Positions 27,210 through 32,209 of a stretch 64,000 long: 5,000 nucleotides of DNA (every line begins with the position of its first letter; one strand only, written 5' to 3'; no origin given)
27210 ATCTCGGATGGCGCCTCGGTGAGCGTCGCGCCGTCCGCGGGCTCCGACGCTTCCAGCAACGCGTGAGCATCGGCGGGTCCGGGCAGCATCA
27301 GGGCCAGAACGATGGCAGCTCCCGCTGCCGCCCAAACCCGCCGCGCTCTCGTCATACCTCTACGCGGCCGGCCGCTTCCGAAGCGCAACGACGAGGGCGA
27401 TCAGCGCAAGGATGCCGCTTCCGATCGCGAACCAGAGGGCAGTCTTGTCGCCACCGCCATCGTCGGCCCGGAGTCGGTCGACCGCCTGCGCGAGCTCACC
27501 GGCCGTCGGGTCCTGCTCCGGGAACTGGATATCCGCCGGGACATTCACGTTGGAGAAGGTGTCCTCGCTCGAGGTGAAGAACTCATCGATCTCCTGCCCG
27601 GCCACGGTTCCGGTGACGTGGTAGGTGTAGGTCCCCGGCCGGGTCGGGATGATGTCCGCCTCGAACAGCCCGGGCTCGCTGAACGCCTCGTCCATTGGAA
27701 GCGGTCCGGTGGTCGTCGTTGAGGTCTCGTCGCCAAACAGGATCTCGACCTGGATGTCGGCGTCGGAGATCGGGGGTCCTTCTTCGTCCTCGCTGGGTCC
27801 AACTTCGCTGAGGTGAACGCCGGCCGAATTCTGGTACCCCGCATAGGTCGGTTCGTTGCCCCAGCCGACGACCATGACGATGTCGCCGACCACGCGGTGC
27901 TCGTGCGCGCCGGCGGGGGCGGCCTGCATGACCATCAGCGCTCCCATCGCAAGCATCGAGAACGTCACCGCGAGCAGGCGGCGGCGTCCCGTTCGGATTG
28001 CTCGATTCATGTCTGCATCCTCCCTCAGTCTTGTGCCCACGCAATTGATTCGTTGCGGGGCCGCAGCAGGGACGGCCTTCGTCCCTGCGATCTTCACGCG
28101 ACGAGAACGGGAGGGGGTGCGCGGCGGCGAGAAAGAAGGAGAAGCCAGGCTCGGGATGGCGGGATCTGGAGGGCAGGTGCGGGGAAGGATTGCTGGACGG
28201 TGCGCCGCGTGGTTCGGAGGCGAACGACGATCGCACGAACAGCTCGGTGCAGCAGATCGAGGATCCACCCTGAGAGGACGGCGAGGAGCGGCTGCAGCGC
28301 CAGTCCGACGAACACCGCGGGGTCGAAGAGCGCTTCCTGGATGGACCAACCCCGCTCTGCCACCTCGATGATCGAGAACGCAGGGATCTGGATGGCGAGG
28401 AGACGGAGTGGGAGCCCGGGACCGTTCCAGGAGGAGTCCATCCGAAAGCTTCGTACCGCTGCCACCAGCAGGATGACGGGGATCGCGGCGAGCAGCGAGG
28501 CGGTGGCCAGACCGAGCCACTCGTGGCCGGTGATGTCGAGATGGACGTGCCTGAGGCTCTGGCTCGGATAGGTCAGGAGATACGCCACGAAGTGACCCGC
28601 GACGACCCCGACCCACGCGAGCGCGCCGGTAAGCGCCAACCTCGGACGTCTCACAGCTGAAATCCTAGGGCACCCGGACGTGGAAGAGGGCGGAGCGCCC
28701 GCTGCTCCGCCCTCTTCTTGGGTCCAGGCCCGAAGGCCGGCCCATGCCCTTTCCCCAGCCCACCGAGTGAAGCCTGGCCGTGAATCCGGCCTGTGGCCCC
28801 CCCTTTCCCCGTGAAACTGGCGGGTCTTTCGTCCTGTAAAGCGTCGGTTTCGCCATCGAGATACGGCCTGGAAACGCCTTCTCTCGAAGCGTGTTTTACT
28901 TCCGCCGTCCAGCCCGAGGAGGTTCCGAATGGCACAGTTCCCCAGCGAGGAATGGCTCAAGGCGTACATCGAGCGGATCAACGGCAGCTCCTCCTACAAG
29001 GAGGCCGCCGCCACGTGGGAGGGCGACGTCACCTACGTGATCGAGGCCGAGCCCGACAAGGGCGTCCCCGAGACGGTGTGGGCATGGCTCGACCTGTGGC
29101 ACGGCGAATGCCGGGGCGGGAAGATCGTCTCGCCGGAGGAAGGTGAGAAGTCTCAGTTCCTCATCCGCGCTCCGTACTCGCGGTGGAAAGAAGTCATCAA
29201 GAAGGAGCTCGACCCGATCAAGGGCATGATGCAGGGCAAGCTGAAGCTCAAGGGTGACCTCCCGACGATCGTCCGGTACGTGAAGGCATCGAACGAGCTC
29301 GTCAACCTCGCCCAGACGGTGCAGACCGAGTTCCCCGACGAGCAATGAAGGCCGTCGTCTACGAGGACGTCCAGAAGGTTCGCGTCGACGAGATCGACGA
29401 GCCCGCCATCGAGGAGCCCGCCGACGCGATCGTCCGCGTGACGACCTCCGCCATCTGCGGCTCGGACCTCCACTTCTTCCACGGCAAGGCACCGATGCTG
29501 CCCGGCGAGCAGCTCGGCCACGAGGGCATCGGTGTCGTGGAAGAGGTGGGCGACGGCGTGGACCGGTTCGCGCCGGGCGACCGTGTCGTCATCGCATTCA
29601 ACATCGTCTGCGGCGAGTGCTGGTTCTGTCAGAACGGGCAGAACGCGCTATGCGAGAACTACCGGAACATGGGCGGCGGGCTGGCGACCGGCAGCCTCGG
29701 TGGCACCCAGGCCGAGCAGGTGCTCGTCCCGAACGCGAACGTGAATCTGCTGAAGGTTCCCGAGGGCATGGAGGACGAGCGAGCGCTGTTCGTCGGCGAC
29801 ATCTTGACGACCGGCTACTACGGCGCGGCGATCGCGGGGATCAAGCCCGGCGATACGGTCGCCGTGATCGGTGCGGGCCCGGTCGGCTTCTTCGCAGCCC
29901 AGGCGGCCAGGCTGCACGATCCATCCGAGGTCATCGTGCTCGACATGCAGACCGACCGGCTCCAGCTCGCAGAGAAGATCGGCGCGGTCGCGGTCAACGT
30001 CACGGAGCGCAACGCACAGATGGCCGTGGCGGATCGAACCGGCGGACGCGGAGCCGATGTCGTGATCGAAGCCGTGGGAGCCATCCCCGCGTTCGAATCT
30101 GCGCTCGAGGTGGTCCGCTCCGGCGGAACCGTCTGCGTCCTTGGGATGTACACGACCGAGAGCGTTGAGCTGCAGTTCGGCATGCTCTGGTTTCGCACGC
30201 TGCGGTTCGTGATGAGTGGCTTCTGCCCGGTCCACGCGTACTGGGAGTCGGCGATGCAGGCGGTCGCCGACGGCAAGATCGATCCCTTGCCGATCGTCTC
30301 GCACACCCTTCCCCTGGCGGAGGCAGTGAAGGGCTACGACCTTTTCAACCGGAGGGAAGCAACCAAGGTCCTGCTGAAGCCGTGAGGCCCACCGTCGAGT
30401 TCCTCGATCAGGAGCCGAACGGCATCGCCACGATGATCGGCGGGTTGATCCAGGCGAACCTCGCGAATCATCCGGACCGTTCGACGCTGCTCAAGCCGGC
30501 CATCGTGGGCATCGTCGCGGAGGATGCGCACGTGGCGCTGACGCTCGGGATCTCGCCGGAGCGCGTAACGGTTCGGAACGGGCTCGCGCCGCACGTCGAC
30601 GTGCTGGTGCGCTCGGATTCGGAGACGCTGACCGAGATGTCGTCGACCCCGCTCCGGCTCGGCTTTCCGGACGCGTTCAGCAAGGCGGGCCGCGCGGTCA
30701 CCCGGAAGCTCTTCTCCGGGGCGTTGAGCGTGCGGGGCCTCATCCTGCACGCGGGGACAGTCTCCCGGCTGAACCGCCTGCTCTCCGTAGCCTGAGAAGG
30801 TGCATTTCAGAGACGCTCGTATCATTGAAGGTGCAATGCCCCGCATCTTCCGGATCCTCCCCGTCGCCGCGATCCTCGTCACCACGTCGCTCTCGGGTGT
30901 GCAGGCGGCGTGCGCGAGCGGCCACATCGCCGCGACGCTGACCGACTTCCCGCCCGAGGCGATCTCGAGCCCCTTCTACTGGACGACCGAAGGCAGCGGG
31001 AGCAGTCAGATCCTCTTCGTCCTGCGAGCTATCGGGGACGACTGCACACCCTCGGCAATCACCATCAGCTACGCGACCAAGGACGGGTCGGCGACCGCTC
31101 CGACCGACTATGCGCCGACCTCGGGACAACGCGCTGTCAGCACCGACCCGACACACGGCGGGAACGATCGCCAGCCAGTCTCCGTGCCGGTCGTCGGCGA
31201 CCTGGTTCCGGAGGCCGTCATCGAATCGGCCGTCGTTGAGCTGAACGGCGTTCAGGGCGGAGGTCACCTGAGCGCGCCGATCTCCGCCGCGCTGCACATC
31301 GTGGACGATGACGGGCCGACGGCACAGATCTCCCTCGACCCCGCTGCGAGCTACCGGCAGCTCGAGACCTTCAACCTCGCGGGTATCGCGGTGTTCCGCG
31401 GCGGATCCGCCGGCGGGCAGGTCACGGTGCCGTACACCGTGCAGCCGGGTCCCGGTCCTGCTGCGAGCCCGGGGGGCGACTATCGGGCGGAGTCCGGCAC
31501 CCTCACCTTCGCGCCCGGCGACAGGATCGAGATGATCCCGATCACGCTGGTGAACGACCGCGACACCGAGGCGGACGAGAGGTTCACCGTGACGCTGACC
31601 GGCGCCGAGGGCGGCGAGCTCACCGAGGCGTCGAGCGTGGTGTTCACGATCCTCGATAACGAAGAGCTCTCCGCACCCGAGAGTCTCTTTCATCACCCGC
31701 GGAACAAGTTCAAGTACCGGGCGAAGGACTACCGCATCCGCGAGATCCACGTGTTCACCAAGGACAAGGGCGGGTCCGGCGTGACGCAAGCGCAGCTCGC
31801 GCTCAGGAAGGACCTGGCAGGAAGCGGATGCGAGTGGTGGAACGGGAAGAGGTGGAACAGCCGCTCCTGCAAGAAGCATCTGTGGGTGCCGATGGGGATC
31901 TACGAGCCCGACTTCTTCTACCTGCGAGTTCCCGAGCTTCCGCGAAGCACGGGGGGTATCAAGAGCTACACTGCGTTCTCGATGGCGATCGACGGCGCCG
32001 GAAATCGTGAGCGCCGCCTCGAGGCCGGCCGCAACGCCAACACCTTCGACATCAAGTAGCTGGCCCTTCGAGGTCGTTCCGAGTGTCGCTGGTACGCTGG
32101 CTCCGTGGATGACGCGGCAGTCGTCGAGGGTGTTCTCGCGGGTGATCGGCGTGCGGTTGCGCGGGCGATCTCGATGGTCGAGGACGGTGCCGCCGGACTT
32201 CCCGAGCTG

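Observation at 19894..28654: Extracytoplasmic copper/redox island linking an LVIVD propeller to cupredoxins, a GSDH-like propeller, a subtilase and CopCD/YcnI (candidate undescribed system)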

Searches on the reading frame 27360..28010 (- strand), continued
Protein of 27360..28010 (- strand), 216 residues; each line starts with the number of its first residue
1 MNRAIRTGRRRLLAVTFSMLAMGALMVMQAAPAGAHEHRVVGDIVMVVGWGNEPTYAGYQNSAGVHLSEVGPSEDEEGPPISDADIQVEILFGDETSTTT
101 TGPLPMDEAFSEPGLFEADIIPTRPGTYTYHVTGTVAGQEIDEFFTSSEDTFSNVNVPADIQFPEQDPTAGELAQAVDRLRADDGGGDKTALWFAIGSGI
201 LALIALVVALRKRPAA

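Call 35: find_related_loci(query=A3, collection=genome_contigs, flank=10000)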
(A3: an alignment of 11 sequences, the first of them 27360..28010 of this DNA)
Query A3 (216 aa) in genome_contigs; peptide patterns used: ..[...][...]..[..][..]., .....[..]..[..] (x = any residue, [..] = any of these).
119 stretches matched a pattern; 52 encode a relative of the query (tblastn E <= 1e-3); 52 distinct loci.
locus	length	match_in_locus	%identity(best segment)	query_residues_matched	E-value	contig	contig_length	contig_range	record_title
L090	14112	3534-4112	63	27-216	2e-78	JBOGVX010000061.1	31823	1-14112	MAG: Actinomycetota bacterium isolate SC-S_metawrap_bin.38 k127_6031595, whole genome shotgun sequence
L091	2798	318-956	49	6-215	8e-49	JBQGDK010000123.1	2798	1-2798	MAG: Actinomycetota bacterium isolate FBaNitSoil1_21 FBaNitSoil1_contig123, whole genome shotgun sequence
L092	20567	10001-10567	43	18-213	2e-43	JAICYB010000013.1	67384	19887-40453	MAG: Actinomycetes bacterium isolate LS_FP_2_bin.162 k141_1778112_length_67384_cov_11.4017, whole genome shotgun sequenc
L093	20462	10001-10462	48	19-180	2e-41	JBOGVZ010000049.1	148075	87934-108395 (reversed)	MAG: Actinomycetota bacterium isolate M3-S_metawrap_bin.41 k127_3307823, whole genome shotgun sequence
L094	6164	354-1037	40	9-215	6e-40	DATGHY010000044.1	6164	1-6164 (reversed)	MAG TPA_asm: Actinomycetota bacterium isolate SMAG_U9793 k141_17775, whole genome shotgun sequence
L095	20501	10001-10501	44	3-177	1e-39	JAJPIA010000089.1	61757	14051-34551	MAG: Bacillota bacterium isolate Centralia_MAG_233 k107_17082715, whole genome shotgun sequence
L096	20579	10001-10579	41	30-214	3e-39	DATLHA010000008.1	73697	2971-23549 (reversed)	MAG TPA_asm: Acidimicrobiales bacterium isolate SMAG_U13628 k141_262124, whole genome shotgun sequence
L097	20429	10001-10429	47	33-182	5e-39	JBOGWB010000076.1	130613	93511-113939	MAG: Actinomycetota bacterium isolate M3-S_metawrap_bin.117 k127_2449211, whole genome shotgun sequence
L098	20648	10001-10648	37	4-213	2e-38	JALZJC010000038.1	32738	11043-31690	MAG: Actinomycetota bacterium isolate MOJ bin30 SC8837-39_k127_1005663, whole genome shotgun sequence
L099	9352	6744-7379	41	11-215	1e-38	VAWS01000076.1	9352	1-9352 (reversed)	MAG: Actinobacteria bacterium isolate AC_12 14_1009_09_20cm_scaffold_17122, whole genome shotgun sequence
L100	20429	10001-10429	46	30-180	5e-38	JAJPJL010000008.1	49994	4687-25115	MAG: Bacillota bacterium isolate Centralia_MAG_47 k107_5040730, whole genome shotgun sequence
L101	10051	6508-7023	38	7-180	8e-38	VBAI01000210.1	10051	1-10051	MAG: Bacillati bacterium ANGP1 isolate NP_1 14_1009_12_40cm_scaffold_12849, whole genome shotgun sequence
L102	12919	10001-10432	48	32-179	9e-38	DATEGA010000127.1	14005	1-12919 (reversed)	MAG TPA_asm: bacterium isolate SMAG_U8773 k141_2153633, whole genome shotgun sequence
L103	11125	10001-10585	38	27-214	7e-38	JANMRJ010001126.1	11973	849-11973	MAG: Acidimicrobiales bacterium isolate OTE_51_concoct_281_sub OTE_51_k141_1319063, whole genome shotgun sequence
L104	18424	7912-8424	43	1-180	9e-40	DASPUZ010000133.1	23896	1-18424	MAG TPA_asm: bacterium isolate SMAG_U12316 k141_2004856, whole genome shotgun sequence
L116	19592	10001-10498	41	13-184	2e-33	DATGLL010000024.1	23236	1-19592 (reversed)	MAG TPA_asm: Candidatus Dormiibacterota bacterium isolate SMAG_U9885 k141_248759, whole genome shotgun sequence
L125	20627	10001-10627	38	2-210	1e-30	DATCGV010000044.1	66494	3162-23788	MAG TPA_asm: Candidatus Limnocylindrales bacterium isolate SMAG_U7816 k141_265155, whole genome shotgun sequence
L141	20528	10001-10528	41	2-179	2e-37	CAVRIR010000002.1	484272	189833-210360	MAG: uncultured Acidimicrobiia bacterium isolate MFD05841.bin.1.39 genome assembly, contig: contig_12935, whole genome s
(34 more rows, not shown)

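Call 37: search_protein_families(library=pfam, alignment_id=A1, max_evalue=0.1)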
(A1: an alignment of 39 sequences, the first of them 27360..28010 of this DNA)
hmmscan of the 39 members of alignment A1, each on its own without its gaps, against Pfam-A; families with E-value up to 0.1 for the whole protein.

A. member 1, window:27360-28010:- (216 aa): 1 family
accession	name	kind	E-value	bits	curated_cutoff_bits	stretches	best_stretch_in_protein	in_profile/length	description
PF13115.11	YtkA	-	0.095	13.8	25.9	0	74-132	28-84/85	YtkA-like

B. families by the number of members that match (of 39 scanned): 18 families
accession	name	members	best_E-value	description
PF13115.11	YtkA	15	6.8e-06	YtkA-like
PF04505.17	CD225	7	0.00048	Interferon-induced transmembrane protein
PF11271.13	PorA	3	0.0099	Porin PorA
PF12071.13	DUF3551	2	0.005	Protein of unknown function (DUF3551)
PF09134.16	Invasin_D3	2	0.0065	Invasin, domain 3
PF11896.14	GlgE_dom_N_S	2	0.011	Alpha-1,4-glucan:maltose-1-phosphate maltosyltransferase, domain N/S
PF00630.25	Filamin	2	0.012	Filamin/ABP280 repeat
PF02656.20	DUF202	2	0.06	Domain of unknown function (DUF202)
PF22284.1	DUF6961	1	0.0073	Family of unknown function (DUF6961)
PF22802.1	RsiG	1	0.0091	RsiG-like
PF18565.7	Glyco_hydro2_C5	1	0.036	Glycoside hydrolase family 2 C-terminal domain 5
PF00746.26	Gram_pos_anchor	1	0.046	LPXTG cell wall anchor motif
PF23991.1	DUF7310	1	0.048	Coiled-coil region of unknown function (DUF7310)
PF08374.16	Protocadherin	1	0.072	Protocadherin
PF10528.15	GLEYA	1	0.086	GLEYA domain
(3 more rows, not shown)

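Call 69: search_protein_representatives(alignment_id=A1)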
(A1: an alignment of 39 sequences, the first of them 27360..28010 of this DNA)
Query: 39 sequences, 219 profile positions. Proteins with E-value up to 0.001 (for the whole library): 2184; up to 1e-10: 1437; up to 1e-30: 485. The best 150 are listed.
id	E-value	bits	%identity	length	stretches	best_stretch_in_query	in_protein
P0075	1.1e-84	299.5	-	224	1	9-218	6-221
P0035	4.1e-81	287.9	-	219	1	6-218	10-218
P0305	6.5e-78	277.4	-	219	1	6-218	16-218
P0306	2.8e-76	272.1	-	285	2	11-144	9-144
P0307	4.4e-69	248.6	-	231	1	8-216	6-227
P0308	4.3e-68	245.3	-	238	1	9-216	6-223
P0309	4.6e-68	245.2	-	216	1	10-215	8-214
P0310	8.0e-68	244.5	-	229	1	11-214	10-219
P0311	2.3e-67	243.0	-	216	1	7-215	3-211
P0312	4.3e-67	242.1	-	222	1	8-217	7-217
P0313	4.6e-67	242.0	-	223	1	6-217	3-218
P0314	3.1e-66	239.3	-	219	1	12-218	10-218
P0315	8.9e-66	237.8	-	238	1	7-216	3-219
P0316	1.1e-65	237.4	-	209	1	14-218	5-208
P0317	2.7e-65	236.2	-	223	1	5-218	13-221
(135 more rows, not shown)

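Call 87: search_protein_families(library=pfam, proteins=[L095:8759-9763:-, L095:7732-8541:+, L095:12626-13510:-, L116:9156-9629:+, L116:12281-13183:+, L125:9289-9936:+, L125:8557-9264:+, L125:12640-13104:+, L125:13114-13914:+, L141:8625-9809:+], max_evalue=0.01)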
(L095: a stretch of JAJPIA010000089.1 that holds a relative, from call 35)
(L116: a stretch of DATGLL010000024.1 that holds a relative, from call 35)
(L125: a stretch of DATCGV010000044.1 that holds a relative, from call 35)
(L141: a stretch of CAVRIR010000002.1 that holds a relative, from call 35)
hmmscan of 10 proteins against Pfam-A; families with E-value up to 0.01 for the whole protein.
L095:8759-9763:- (334 aa): 1 family
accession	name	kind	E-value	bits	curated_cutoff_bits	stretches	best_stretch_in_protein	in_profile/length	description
PF04234.18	CopC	-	2.9e-14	54.3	23.3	1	48-144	1-92/92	CopC domain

L095:7732-8541:+ (269 aa): 0 families

L095:12626-13510:- (294 aa): 5 families
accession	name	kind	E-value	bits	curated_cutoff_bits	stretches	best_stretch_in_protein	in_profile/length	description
PF04542.20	Sigma70_r2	-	2.1e-15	56.7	24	1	11-74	2-69/71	Sigma-70 region 2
PF08281.18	Sigma70_r4_2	-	2.8e-11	43.3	25.7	1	115-161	7-53/54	Sigma-70, region 4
PF12680.13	SnoaL_2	-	1e-05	26.5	27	1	180-231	1-47/102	SnoaL-like domain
PF04545.22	Sigma70_r4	-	6.1e-05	22.9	24.1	1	115-162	1-48/50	Sigma-70, region 4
PF22233.2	PhyR_sigma-like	-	0.0023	18.1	27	1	116-160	1-45/50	Response regulator PhyR, sigma-like domain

L116:9156-9629:+ (157 aa): 0 families

L116:12281-13183:+ (300 aa): 3 families
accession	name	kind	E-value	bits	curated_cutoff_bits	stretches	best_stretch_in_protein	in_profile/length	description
PF17957.7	Big_7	-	0.0011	20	24.1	0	190-213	1-26/70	Bacterial Ig domain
PF14347.11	DUF4399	-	0.0014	19.4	28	0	111-127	16-32/91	Domain of unknown function (DUF4399)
PF06832.18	BiPBP_C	-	0.0034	17.7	26.8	0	114-152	42-79/90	Penicillin-Binding Protein C-terminus Family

L125:9289-9936:+ (215 aa): 0 families

L125:8557-9264:+ (235 aa): 2 families
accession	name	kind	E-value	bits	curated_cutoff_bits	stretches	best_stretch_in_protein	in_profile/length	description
PF01569.27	PAP2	-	3.4e-21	75.8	27.2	1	123-232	5-122/130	PAP2 superfamily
PF14378.12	PAP2_3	-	8e-05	23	27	1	99-229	63-189/190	PAP2 superfamily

L125:12640-13104:+ (154 aa): 3 families
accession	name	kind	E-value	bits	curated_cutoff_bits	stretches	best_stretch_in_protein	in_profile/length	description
PF14347.11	DUF4399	-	4.4e-07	30.6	28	1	114-154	51-91/91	Domain of unknown function (DUF4399)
PF17957.7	Big_7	-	0.00027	21.9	24.1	1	57-130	2-70/70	Bacterial Ig domain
PF04234.18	CopC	-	0.0015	20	23.3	1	57-140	3-84/92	CopC domain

L125:13114-13914:+ (266 aa): 0 families

L141:8625-9809:+ (394 aa): 0 families

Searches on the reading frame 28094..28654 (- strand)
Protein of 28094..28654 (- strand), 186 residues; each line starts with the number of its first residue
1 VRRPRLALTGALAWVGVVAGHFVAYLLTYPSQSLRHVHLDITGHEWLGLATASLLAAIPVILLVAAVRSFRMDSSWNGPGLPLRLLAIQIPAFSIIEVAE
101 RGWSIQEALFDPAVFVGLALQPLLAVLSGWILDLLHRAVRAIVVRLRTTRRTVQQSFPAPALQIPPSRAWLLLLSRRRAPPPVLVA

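Call 3: search_protein_families(library=pfam, proteins=[window:28094-28654:-], max_evalue=0.01)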
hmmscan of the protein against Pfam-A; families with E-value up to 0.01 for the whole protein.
window:28094-28654:- (186 aa): 0 families

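Call 5: search_protein_families(library=ncbifam, proteins=[window:28094-28654:-], max_evalue=1)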
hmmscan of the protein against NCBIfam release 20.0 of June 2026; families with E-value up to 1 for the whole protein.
window:28094-28654:- (186 aa): 2 families
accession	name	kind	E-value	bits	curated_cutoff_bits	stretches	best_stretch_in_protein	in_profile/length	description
NF051482.1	EbrB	exception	0.12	13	160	1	9-64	28-80/105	SMR family multidrug efflux transporter EbrB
NF002085.0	PRK00915.1-2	subfamily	0.17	10.6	517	1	15-58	177-219/504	2-isopropylmalate synthase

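Call 6: search_protein_families(library=pfam, proteins=[window:28094-28654:-], max_evalue=5)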
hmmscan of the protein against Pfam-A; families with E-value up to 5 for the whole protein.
window:28094-28654:- (186 aa): 0 families

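Call 85: search_protein_families(library=pfam, proteins=[window:28097-28654:-], max_evalue=1)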
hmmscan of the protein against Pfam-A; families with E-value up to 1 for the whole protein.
seq(186 aa): 0 families

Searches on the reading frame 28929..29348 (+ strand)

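Call 6: search_protein_families(library=pfam, proteins=[window:28929-29348:+], max_evalue=5)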
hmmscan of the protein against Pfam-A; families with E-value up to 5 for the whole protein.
window:28929-29348:+ (139 aa): 2 families
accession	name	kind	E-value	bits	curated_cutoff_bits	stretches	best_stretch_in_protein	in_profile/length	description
PF02036.22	SCP2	-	4.2e-11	43.5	21.3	1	15-114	6-93/101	SCP-2 sterol transfer family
PF22007.2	DUF6930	-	0.061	14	27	1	24-76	10-65/123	Domain of unknown function (DUF6930)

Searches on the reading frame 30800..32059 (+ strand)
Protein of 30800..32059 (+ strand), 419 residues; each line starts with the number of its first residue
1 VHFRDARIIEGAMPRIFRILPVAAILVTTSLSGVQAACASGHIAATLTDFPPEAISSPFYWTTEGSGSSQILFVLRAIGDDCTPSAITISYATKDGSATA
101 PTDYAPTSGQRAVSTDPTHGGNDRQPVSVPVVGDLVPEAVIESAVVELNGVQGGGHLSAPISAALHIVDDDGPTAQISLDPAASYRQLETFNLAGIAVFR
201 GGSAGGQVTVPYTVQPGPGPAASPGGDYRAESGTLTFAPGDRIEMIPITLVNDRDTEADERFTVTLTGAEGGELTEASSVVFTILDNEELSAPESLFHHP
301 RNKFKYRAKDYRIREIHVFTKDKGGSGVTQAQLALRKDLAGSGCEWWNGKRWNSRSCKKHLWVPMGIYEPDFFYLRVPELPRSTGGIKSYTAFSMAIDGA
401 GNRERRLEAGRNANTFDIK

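Call 6: search_protein_families(library=pfam, proteins=[window:30800-32059:+], max_evalue=5)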
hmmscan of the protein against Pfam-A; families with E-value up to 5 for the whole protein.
window:30800-32059:+ (419 aa): 1 family
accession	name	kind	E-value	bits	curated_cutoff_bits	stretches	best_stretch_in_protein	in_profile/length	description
PF03160.20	Calx-beta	-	3.9e-22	78.9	27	2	184-287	14-118/119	Calx-beta domain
